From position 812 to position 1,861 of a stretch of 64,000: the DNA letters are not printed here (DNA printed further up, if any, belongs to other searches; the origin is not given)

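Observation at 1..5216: Tightly coupled six-gene catabolic operon: ECH - ALDH - thiolase - PuuD-like hydrolase - ECH - ECH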

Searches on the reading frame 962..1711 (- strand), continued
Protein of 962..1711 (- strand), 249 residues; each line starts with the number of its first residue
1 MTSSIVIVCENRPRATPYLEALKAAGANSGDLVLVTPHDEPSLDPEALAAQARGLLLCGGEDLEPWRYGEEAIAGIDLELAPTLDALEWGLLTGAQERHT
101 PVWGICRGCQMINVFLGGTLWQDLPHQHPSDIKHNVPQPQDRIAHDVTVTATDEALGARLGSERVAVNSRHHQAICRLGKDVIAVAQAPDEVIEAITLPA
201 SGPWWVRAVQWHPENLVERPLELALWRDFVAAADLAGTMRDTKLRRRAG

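Call 53: find_homologous_proteins(query=L003:3688-4740:+, max_evalue=0.00001)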
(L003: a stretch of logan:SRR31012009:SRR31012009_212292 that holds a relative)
Query L003:3688-4740:+ (350 aa): 8000 proteins with E <= 0.00001 among 8000 candidates; the best 120 are listed.
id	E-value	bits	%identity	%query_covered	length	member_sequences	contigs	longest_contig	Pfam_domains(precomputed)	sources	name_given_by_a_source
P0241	9.1e-239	809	100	100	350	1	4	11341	-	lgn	-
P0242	2.2e-211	719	88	100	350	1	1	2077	-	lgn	-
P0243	3.1e-207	706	85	100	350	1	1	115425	-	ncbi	-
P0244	2.9e-199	679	82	99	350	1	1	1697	-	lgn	-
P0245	1.6e-163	562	69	96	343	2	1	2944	-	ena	-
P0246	1.0e-162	559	69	96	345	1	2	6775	-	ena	-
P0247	1.4e-161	555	66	96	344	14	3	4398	-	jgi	jgi:nicotinamidase-related amidase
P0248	2.9e-161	554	68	99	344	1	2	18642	-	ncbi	-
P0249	3.0e-161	554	68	96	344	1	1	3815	-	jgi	jgi:nicotinamidase-related amidase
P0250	4.1e-161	554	68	99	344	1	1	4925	-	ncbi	-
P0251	5.4e-161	554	68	99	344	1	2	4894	-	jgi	jgi:nicotinamidase-related amidase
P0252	5.8e-161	553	67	97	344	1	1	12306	-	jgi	jgi:nicotinamidase-related amidase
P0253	1.6e-160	552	67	96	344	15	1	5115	-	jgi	jgi:nicotinamidase-related amidase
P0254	6.0e-160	550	65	98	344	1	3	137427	-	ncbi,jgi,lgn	jgi:nicotinamidase-related amidase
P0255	1.2e-159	549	67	97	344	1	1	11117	-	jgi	jgi:nicotinamidase-related amidase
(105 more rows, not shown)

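Call 54: find_encoding_contigs(protein=P0243, flank=10000, max_places=3)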
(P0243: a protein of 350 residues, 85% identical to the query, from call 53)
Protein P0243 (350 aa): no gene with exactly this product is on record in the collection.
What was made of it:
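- Tried and rejected: The 115-kb NCBI contig that holds P0001 and P0243 could not be fetched (call 54).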

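Call 60: predict_structure(alignment_id=A2)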
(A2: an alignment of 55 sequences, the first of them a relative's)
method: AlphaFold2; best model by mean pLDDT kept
length: 509 residues; sequences in the alignment: 55
mean_pLDDT: 90.9   pTM: 0.90
mean pLDDT of the five models: 90.9, 90.4, 90.3, 89.6, 89.0
residues with pLDDT >= 90: 413; 70-90: 59; 50-70: 20; < 50: 17
segments of 3 or more residues with pLDDT < 50: 127-131, 498-509
pLDDT, mean of each block of 10 residues (from residue 1): 95 95 97 96 96 95 90 97 97 97 98 83 53 65 80 95 85 95 93 90 96 95 97 91 96 97 96 98 95 96 96 96 97 95 97 97 95 90 91 93 90 96 96 98 93 85 94 97 93 57 31
secondary structure, 60 per line:
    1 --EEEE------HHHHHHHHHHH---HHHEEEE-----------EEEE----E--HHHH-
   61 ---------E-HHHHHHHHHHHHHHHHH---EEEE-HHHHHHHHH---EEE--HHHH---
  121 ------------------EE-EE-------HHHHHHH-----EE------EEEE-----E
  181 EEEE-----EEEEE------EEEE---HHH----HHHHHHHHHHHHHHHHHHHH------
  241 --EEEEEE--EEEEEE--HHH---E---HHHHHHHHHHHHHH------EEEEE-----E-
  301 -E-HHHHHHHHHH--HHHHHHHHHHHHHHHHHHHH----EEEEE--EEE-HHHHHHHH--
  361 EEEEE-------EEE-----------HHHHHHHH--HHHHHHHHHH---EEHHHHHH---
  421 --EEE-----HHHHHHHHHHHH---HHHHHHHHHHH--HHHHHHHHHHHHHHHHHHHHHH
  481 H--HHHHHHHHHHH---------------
elements in order: E3-6 H13-23 E30-33 E45-48 H56-59 H72-88 E92-95 H97-105 E109-111 H114-117 H151-157 E171-174 E180-184 E190-194 E201-204 H215-234 E243-248 E251-256 H269-282 E289-293 H304-313 H316-335 E340-344 E347-349 H351-358 E361-365 E373-375 H387-394 H397-406 H412-417 E423-425 H431-442 H446-456 H459-481 H484-494
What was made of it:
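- The AF2 model of the fusion is confident and rigid: pLDDT 90.9, pTM 0.90 (call 60).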

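Call 63: fold_search(model_id=the predicted structure, library=pdb)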
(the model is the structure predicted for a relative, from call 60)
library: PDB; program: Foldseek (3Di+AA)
matches with E <= 10: 1833; with E <= 0.001: 828
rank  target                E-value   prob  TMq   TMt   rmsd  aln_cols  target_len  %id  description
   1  3fij_A                2.2e-17  1.00  0.39  0.86   2.7       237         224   32  Crystal structure of a uncharacterized protein lin1909 (released 2009-01-13)
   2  3p5m_C                5.6e-17  1.00  0.45  0.89   1.9       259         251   28  Crystal structure of an enoyl-CoA hydratase/isomerase from Mycobacterium avium (released 2010-10-27)
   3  3fij_D                7.4e-17  1.00  0.39  0.86   2.7       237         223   32  Crystal structure of a uncharacterized protein lin1909 (released 2009-01-13)
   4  3p5m_E                1.0e-16  1.00  0.44  0.88   2.1       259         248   28  Crystal structure of an enoyl-CoA hydratase/isomerase from Mycobacterium avium (released 2010-10-27)
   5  6vtv_B                1.6e-16  1.00  0.41  0.80   3.0       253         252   32  Crystal structure of PuuD gamma-glutamyl-gamma-aminobutyrate hydrolase from E. coli (released 2020-02-26)
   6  3p5m_D                2.0e-16  1.00  0.44  0.89   1.9       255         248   28  Crystal structure of an enoyl-CoA hydratase/isomerase from Mycobacterium avium (released 2010-10-27)
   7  7d53_A                2.6e-16  1.00  0.40  0.78   2.9       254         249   30  SpuA mutant - H221N with Glu (released 2021-10-06)
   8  3p5m_B                2.7e-16  1.00  0.45  0.88   2.0       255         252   29  Crystal structure of an enoyl-CoA hydratase/isomerase from Mycobacterium avium (released 2010-10-27)
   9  4lk5_A                2.9e-16  1.00  0.43  0.88   3.2       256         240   25  Crystal structure of a enoyl-CoA hydratase from Mycobacterium avium subsp. paratuberculosis K-10 (released 2013-07-24)
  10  3fij_G                3.0e-16  1.00  0.39  0.87   2.3       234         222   32  Crystal structure of a uncharacterized protein lin1909 (released 2009-01-13)
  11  4k29_B                3.2e-16  1.00  0.42  0.77   4.6       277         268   27  Crystal structure of an enoyl-CoA hydratase/isomerase from Xanthobacter autotrophicus Py2 (released 2013-04-24)
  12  7d53_C                4.7e-16  1.00  0.40  0.79   2.9       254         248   30  SpuA mutant - H221N with Glu (released 2021-10-06)
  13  3fij_B                4.9e-16  1.00  0.39  0.86   2.7       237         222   32  Crystal structure of a uncharacterized protein lin1909 (released 2009-01-13)
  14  3p5m_A                5.5e-16  1.00  0.45  0.88   2.3       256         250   28  Crystal structure of an enoyl-CoA hydratase/isomerase from Mycobacterium avium (released 2010-10-27)
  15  3lke_B                5.5e-16  1.00  0.46  0.91   2.1       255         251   20  Crystal structure of enoyl-CoA hydratase from Bacillus halodurans (released 2010-02-09)
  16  3fij_C                5.5e-16  1.00  0.39  0.87   2.4       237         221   32  Crystal structure of a uncharacterized protein lin1909 (released 2009-01-13)
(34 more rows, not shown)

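Call 66: predict_structure(alignment_id=A3)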
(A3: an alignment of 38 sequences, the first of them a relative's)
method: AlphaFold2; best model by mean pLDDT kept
length: 350 residues; sequences in the alignment: 38
mean_pLDDT: 83.4   pTM: 0.87
mean pLDDT of the five models: 83.4, 81.9, 79.4, 78.0, 77.0
residues with pLDDT >= 90: 145; 70-90: 156; 50-70: 39; < 50: 10
segments of 3 or more residues with pLDDT < 50: 185-191
pLDDT, mean of each block of 10 residues (from residue 1): 85 79 83 95 93 84 54 61 89 95 78 86 88 93 94 94 93 81 52 72 95 82 76 89 88 92 76 82 86 90 78 83 90 92 72
secondary structure, 60 per line:
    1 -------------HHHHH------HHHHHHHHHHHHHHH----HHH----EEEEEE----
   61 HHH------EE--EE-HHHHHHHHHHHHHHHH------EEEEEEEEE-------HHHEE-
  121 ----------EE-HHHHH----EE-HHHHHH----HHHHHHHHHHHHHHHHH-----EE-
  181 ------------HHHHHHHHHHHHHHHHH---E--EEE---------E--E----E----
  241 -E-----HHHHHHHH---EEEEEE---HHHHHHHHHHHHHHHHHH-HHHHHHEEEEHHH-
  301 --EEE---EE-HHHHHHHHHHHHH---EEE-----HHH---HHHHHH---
elements in order: H14-18 H25-39 E51-56 H77-92 E99-107 H134-138 H146-151 H156-172 H193-209 E216-218 H248-255 E259-264 H268-285 H287-292 E293-296 E303-305 H312-324 E328-330 H342-347

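Call 68: fold_search(model_id=the predicted structure, library=pdb)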
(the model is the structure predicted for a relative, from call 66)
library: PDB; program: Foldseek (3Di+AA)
matches with E <= 10: 742; with E <= 0.001: 11
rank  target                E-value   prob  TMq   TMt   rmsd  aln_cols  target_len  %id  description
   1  2wta                  2.4e-08  1.00  0.40  0.61   7.3       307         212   18  Acinetobacter baumanii nicotinamidase pyrazinamidease (released 2009-11-10)
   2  2wt9_A                1.2e-07  1.00  0.41  0.64   6.9       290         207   18  Acinetobacter baumanii nicotinamidase pyrazinamidease (released 2009-11-10)
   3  9u8m                  1.2e-07  1.00  0.43  0.45  14.2       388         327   15  Drosophila melanogaster Nicotinamidase in Complex with Inhibitor CN2 (released 2025-09-03)
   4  3r2j_B                2.3e-05  1.00  0.37  0.59   7.1       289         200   18  Crystal Structure of PnC1 from L. infantum in complex with nicotinate (released 2011-08-24)
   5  8rkz_A                6.2e-05  1.00  0.32  0.52  10.0       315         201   15  Crystal structure of a cysteine hydrolase from Phytophthora infestans (released 2025-01-15)
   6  2b34_A                9.4e-05  1.00  0.35  0.59   7.3       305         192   15  Structure of MAR1 Ribonuclease from Caenorhabditis elegans (released 2005-09-27)
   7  8rkz_K                1.7e-04  1.00  0.34  0.55   7.9       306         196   14  Crystal structure of a cysteine hydrolase from Phytophthora infestans (released 2025-01-15)
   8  3o90_A                4.9e-04  1.00  0.39  0.67   8.1       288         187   12  High resolution crystal structures of Streptococcus pneumoniae nicotinamidase with trapped intermediates provide insig (released 2011-01-12)
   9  3s2s_D                5.9e-04  1.00  0.37  0.66   8.2       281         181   14  The crystal structure of pyrazinamidase/nicotinamidase from streptococcus mutans UA159 (released 2012-05-16)
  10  1xn4                  7.0e-04  1.00  0.32  0.53  10.6       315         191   13  PUTATIVE MAR1 RIBONUCLEASE FROM LEISHMANIA MAJOR (released 2004-10-12)
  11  3kl2_B                7.4e-04  0.99  0.31  0.48   9.0       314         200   12  Crystal structure of a putative isochorismatase from Streptomyces avermitilis (released 2009-11-24)
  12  3o93_A                1.1e-03  1.00  0.37  0.62   8.0       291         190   12  High resolution crystal structures of Streptococcus pneumoniae nicotinamidase with trapped intermediates provide insig (released 2011-01-12)
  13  3o90_B                1.1e-03  1.00  0.34  0.58   8.3       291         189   15  High resolution crystal structures of Streptococcus pneumoniae nicotinamidase with trapped intermediates provide insig (released 2011-01-12)
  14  3o93_C                1.3e-03  1.00  0.38  0.65   5.6       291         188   14  High resolution crystal structures of Streptococcus pneumoniae nicotinamidase with trapped intermediates provide insig (released 2011-01-12)
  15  3o94_B                1.7e-03  1.00  0.35  0.58   8.3       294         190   14  High resolution crystal structures of Streptococcus pneumoniae nicotinamidase with trapped intermediates provide insig (released 2011-01-12)
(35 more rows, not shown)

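Call 75: list_cluster_members(proteins=[P0001, P0243, P0123])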
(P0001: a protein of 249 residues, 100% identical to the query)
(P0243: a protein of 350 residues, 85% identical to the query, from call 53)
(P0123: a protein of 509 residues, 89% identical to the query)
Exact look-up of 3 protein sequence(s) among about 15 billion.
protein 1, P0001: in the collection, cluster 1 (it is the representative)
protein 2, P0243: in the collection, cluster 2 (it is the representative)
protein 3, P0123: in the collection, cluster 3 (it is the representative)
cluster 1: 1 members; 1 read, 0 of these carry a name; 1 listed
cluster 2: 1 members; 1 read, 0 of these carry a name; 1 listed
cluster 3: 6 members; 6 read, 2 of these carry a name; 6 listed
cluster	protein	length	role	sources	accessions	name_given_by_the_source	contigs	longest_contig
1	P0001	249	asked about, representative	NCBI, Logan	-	-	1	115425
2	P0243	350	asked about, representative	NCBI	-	-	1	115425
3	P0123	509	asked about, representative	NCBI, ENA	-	-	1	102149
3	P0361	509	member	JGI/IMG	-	putative glutamine amidotransferase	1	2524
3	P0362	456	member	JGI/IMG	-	putative glutamine amidotransferase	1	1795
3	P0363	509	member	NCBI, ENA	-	-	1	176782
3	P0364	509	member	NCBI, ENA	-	-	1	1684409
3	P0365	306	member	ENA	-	-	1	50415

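Call 80: search_protein_families(library=ncbifam, proteins=[P0243, L089:12412-13560:+], max_evalue=1e-10)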
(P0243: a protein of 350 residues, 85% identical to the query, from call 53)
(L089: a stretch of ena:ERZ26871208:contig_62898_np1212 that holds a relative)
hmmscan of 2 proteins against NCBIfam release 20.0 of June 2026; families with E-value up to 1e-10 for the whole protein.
P0243 (350 aa): 0 families

L089:12412-13560:+ (382 aa): 9 families
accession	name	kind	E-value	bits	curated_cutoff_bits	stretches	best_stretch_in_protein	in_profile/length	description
TIGR01814.1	kynureninase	equivalog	6.5e-40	137.2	246.4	1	2-375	8-395/400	kynureninase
TIGR01979.1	sufS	subfamily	3.4e-23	82.2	475.1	1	7-332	3-338/403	SufS family cysteine desulfurase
TIGR01977.1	am_tr_V_EF2568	hypoth_equivalog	3.2e-20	72.5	377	1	60-359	47-339/376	cysteine desulfurase family protein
TIGR04343.1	egtE_PLP_lyase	equivalog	1.6e-17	63.4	400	1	66-242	63-232/370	ergothioneine biosynthesis PLP-dependent enzyme EgtE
TIGR01976.1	am_tr_V_VC1184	hypoth_equivalog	6.2e-14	52.1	352.35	1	59-257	63-263/401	cysteine desulfurase-like protein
NF006791.0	PRK09295.1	equivalog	1.9e-12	47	661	1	121-303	135-314/406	cysteine desulfurase SufS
TIGR03403.1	nifS_epsilon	equivalog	6.2e-12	45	587.7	0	87-239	78-226/382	NifS family cysteine desulfurase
TIGR03402.1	FeS_nifS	equivalog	7.7e-12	44.7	530.75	1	91-242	77-225/379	cysteine desulfurase NifS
NF051467.1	peri_mod_PvdN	equivalog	1.7e-11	43.4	650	0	4-376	40-422/425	pyoverdine-tailoring periplasmic protein PvdN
